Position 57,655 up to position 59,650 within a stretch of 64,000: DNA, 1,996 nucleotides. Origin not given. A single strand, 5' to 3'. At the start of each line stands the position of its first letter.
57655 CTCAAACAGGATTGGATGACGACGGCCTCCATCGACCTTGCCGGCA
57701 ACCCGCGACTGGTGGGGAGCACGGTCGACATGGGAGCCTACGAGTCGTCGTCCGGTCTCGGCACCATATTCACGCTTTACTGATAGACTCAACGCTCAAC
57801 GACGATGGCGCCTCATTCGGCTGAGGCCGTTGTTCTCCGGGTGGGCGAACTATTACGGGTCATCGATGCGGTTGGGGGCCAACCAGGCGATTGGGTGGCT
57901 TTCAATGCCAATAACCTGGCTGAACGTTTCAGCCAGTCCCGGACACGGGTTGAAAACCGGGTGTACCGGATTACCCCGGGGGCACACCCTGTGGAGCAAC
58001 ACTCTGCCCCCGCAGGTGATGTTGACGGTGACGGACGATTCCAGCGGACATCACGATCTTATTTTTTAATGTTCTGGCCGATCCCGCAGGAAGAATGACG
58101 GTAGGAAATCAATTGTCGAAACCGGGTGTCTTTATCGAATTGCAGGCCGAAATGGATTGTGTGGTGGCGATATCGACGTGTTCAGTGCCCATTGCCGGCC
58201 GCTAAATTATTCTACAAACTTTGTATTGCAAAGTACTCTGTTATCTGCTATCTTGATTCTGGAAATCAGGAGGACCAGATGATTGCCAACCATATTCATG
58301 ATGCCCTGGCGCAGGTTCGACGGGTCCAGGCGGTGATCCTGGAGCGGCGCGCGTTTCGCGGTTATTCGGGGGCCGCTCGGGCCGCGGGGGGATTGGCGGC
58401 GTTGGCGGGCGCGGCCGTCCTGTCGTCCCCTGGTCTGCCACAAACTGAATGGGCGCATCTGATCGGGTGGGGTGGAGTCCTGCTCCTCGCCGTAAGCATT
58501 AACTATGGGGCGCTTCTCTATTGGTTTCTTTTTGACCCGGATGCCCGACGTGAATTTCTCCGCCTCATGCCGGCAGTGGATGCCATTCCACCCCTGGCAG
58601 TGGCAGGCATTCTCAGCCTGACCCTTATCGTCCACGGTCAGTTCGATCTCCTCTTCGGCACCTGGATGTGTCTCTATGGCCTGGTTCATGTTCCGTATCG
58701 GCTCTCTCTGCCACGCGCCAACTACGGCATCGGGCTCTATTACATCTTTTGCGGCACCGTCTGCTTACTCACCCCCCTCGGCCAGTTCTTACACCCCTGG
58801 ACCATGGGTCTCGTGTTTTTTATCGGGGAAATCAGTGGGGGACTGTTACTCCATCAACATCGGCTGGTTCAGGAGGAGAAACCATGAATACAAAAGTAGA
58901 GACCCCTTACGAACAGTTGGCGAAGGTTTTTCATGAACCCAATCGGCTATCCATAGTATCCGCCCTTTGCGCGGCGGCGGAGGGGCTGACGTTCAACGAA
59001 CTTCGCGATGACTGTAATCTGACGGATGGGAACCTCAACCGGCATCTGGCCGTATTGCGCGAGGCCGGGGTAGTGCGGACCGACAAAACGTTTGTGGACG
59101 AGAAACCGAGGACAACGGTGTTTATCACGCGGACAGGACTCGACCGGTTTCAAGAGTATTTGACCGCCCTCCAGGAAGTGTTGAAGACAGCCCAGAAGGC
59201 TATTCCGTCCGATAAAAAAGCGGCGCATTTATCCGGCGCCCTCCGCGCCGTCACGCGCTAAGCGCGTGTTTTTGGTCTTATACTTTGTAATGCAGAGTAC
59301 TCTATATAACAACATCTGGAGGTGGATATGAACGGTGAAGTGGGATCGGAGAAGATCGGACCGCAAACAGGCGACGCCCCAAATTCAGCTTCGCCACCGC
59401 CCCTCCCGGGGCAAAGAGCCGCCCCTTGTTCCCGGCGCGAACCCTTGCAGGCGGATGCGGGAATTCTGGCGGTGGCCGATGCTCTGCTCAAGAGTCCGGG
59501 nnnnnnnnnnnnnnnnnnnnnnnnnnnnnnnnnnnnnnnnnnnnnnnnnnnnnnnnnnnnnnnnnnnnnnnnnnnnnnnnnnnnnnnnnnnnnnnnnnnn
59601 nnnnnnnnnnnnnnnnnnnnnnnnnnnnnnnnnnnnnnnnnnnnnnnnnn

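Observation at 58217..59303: Same 22-bp palindromic site upstream of both operons flanking a winged-helix regulator: a self-contained two-operon regulon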

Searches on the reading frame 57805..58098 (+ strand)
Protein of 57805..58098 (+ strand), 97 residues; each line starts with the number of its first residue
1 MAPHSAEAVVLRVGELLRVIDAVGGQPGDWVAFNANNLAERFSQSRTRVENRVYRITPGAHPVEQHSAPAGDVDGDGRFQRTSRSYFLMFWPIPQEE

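Call 7: search_protein_families(library=pfam, proteins=[window:57805-58098:+], max_evalue=0.1)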
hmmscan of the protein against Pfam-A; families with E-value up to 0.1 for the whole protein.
window:57805-58098:+ (97 aa): 1 family
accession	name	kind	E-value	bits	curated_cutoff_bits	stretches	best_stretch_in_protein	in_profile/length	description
PF09347.15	DUF1989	-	1.7e-09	38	27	1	2-61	4-63/168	Domain of unknown function (DUF1989)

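Call 8: search_protein_families(library=ncbifam, proteins=[window:57805-58098:+], max_evalue=0.1)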
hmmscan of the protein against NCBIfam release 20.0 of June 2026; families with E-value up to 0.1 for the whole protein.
window:57805-58098:+ (97 aa): 3 families
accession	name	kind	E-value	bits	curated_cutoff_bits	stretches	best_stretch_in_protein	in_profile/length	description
TIGR03424.1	urea_degr_1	equivalog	4.2e-05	23.3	284.7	1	8-60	15-67/198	urea amidolyase associated protein UAAP2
NF053776.1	TmaoDeMthMsil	equivalog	0.033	12.7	1100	1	5-40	173-208/763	trimethylamine N-oxide demethylase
TIGR03425.1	urea_degr_2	hypoth_equivalog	0.075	12.2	205.95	1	8-45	14-51/233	urea amidolyase associated protein UAAP1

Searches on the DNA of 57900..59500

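Call 51: search_rna_families(source=window, start=57900, end=59500, threshold=evalue, max_evalue=1)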
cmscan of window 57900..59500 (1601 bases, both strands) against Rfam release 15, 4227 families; matches with E-value up to 1: 1.
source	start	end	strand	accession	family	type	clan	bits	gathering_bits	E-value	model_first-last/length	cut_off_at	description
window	58611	58659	-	RF01129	sR44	Gene; snRNA; snoRNA; CD-box;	-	15.4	45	0.78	1-55/55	no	Small nucleolar RNA sR44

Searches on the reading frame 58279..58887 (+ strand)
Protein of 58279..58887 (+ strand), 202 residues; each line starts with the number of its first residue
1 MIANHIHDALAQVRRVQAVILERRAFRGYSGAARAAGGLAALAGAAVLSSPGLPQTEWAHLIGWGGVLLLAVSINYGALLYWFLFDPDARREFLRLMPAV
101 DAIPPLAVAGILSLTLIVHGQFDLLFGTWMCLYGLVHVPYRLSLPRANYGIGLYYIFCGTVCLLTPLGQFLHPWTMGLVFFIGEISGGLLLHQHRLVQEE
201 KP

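Call 7: search_protein_families(library=pfam, proteins=[window:58279-58887:+], max_evalue=0.1)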
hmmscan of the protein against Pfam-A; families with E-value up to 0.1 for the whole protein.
window:58279-58887:+ (202 aa): 0 families

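Call 8: search_protein_families(library=ncbifam, proteins=[window:58279-58887:+], max_evalue=0.1)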
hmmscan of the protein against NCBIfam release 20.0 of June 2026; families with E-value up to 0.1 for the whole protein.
window:58279-58887:+ (202 aa): 0 families

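Call 20: find_homologous_proteins(query=window:58279-58887:+)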
Query window:58279-58887:+ (202 aa): 622 proteins with E <= 0.001 among 8000 candidates; the best 120 are listed.
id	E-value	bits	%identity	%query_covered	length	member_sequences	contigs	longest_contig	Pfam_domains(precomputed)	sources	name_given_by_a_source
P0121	6.8e-128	442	98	100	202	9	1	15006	-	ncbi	-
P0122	1.4e-116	406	89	100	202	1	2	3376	-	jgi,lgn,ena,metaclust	metaclust:\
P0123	1.5e-115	402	89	100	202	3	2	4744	-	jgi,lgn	jgi:hypothetical protein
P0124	2.8e-115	401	89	100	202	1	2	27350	-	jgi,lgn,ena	-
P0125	2.0e-109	382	85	100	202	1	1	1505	-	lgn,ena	-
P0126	3.9e-99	348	76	97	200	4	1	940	-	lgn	-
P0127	2.2e-76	274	60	98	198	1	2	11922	-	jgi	jgi:hypothetical protein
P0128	1.2e-75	272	60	97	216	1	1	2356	-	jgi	jgi:hypothetical protein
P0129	1.7e-75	271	61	97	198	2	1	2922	-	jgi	-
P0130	2.2e-75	271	64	93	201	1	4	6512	-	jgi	jgi:hypothetical protein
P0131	4.6e-75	270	64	96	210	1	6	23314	-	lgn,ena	-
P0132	6.6e-75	269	60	100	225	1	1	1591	-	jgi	jgi:hypothetical protein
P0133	1.5e-74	268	60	98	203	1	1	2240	-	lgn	-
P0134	1.7e-74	268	58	100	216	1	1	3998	-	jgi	jgi:hypothetical protein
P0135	7.1e-74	266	58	98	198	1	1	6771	-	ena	-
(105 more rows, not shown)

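Call 26: predict_structure(alignment_id=A2)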
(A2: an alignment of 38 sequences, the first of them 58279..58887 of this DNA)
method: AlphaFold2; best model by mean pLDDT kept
length: 202 residues; sequences in the alignment: 38
mean_pLDDT: 81.0   pTM: 0.74
mean pLDDT of the five models: 81.0, 79.7, 78.2, 77.5, 73.4
residues with pLDDT >= 90: 83; 70-90: 70; 50-70: 43; < 50: 6
segments of 3 or more residues with pLDDT < 50: 21-23
pLDDT, mean of each block of 10 residues (from residue 1): 59 55 54 87 95 93 94 85 77 72 86 96 94 83 68 93 91 93 87 68 41
secondary structure, 60 per line:
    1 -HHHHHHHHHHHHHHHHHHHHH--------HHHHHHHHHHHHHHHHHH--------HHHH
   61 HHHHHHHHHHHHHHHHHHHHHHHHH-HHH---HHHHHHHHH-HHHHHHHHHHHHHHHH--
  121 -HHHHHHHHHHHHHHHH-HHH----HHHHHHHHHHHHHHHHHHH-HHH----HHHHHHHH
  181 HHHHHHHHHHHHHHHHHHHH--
elements in order: H2-22 H31-48 H57-85 H93-101 H103-118 H122-137 H146-164 H173-200

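Call 31: fold_search(model_id=the predicted structure, library=pdb)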
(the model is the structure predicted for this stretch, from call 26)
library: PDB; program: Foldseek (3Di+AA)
matches with E <= 10: 71; with E <= 0.001: 0
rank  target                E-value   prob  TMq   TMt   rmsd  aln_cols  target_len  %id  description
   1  5d92_C                6.9e-01  0.21  0.24  0.16  13.2       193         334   19  Structure of a phosphatidylinositolphosphate (PIP) synthase from Renibacterium Salmoninarum (released 2015-11-04)
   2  5d92_B                7.2e-01  0.30  0.26  0.18  13.3       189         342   20  Structure of a phosphatidylinositolphosphate (PIP) synthase from Renibacterium Salmoninarum (released 2015-11-04)
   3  5d92_A                1.6e+00  0.18  0.27  0.18  12.7       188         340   18  Structure of a phosphatidylinositolphosphate (PIP) synthase from Renibacterium Salmoninarum (released 2015-11-04)
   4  7zw4_A                1.7e+00  0.06  0.17  0.14  19.5       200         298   13  Crystal structure of Talin R7R8 domains with Caskin-2 LD-peptide (released 2023-05-31)
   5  5x9h_B                1.8e+00  0.12  0.21  0.12  20.9       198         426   18  Crystal structure of the Mg2+ channel MgtE in complex with ATP (released 2017-08-16)
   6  7jm6_A                2.8e+00  0.06  0.19  0.09  16.2       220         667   14  Structure of chicken CLC-7 (released 2020-09-02)
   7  4nqi_A                2.8e+00  0.05  0.18  0.17  29.9       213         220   12  Structure of the N-terminal I-BAR domain (1-259) of D.Discoideum IBARa (released 2014-02-05)
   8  8y3z_A                4.0e+00  0.08  0.25  0.20  19.6       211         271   13  VcFadRqm, Genetically engineered mutants of Vibrio cholerae fadR, in Complex with DNA (released 2025-02-05)
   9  6wmv_A                4.0e+00  0.08  0.26  0.17  13.3       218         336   20  Structure of a phosphatidylinositol-phosphate synthase (PIPS) from Mycobacterium kansasii with evidence of substrate b (released 2020-05-27)
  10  2zy9_A                4.0e+00  0.08  0.18  0.11  19.6       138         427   20  Improved crystal structure of magnesium transporter MgtE (released 2009-12-01)
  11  5ys8_B                4.4e+00  0.20  0.41  0.44   6.9       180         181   12  2.8 angstrom crystal structure of Succinate-Acetate Permease from Citrobacter koseri (released 2018-11-21)
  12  6qz8                  4.4e+00  0.08  0.20  0.25  10.0       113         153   12  Structure of Mcl-1 in complex with compound 10d (released 2019-08-07)
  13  8y41_A                4.6e+00  0.07  0.24  0.20  18.8       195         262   14  VcFadRqm, mutant protein of Fatty Acid Responsive Transcription Factor from Vibrio cholerae, in Complex with oleoyl-Co (released 2025-02-05)
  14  5ys3_B                5.1e+00  0.10  0.32  0.35  13.1       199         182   13  1.8 angstrom crystal structure of Succinate-Acetate Permease from Citrobacter koseri (released 2018-04-25)
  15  8f6k_B                5.1e+00  0.05  0.23  0.18  13.7       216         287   15  Cryo-EM structure of a Zinc-loaded H263A/D287A mutant of the YiiP-Fab complex (released 2023-02-08)
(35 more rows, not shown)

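Call 46: find_encoding_contigs(protein=P0121, flank=6000, max_places=2)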
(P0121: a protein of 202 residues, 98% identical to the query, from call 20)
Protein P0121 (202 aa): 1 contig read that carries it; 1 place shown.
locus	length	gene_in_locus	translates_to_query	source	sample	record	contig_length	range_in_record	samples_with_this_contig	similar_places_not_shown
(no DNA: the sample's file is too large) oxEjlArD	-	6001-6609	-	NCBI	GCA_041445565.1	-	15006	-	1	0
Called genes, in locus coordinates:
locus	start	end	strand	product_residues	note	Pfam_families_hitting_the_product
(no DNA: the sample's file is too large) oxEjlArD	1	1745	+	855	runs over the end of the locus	PF22842:Pel9A-like_beta_helix (faint), PF07602:DUF1565 (weak)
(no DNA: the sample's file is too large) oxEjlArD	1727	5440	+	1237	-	PF22842:Pel9A-like_beta_helix (faint), PF07602:DUF1565 (weak)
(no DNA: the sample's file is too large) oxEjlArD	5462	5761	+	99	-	PF09347:DUF1989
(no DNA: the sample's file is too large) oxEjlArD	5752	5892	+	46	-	-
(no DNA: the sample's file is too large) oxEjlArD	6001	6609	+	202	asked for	-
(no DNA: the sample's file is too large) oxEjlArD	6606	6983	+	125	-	PF12840:HTH_20, PF01022:HTH_5, PF13412:HTH_24 (weak), PF13601:HTH_34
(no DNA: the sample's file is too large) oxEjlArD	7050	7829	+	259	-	-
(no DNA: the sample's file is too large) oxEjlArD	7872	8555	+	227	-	-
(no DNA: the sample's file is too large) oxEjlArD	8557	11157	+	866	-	-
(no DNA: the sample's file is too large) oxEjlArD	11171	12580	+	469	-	PF02310:B12-binding, PF04055:Radical_SAM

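Call 47: find_encoding_contigs(protein=P0124, flank=6000, max_places=2)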
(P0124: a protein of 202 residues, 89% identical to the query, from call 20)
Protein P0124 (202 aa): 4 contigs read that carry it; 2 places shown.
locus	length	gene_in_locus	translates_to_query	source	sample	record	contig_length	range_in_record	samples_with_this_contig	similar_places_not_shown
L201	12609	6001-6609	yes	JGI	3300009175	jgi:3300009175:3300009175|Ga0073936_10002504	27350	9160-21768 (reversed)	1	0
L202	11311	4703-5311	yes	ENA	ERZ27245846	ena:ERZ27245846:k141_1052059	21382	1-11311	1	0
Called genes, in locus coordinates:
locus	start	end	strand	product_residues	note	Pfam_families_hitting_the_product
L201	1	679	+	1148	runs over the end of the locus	PF07691:PA14 (weak)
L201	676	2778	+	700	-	PF13229:Beta_helix (faint)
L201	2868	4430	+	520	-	PF13709:DUF4159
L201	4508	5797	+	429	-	PF03747:ADP_ribosyl_GH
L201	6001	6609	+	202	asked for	-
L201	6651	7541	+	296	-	PF23543:DUF6688_C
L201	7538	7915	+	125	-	PF12840:HTH_20, PF01022:HTH_5, PF13601:HTH_34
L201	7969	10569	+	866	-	-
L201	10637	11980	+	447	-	PF02310:B12-binding, PF04055:Radical_SAM, PF13282:DUF4070 (weak)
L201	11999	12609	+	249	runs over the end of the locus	-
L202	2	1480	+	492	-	?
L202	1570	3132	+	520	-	PF13709:DUF4159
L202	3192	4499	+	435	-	PF03747:ADP_ribosyl_GH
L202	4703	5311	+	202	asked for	-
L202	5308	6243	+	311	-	PF23543:DUF6688_C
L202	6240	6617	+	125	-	PF12840:HTH_20, PF01022:HTH_5, PF13601:HTH_34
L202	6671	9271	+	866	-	-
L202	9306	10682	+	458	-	PF02310:B12-binding, PF04055:Radical_SAM, PF13282:DUF4070 (weak)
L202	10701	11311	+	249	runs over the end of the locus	-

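Call 66: search_solved_structures(query=A2, max_evalue=1)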
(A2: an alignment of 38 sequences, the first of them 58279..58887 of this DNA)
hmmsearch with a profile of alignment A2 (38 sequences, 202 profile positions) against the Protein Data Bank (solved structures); distinct sequences matched with E-value up to 1: 0.
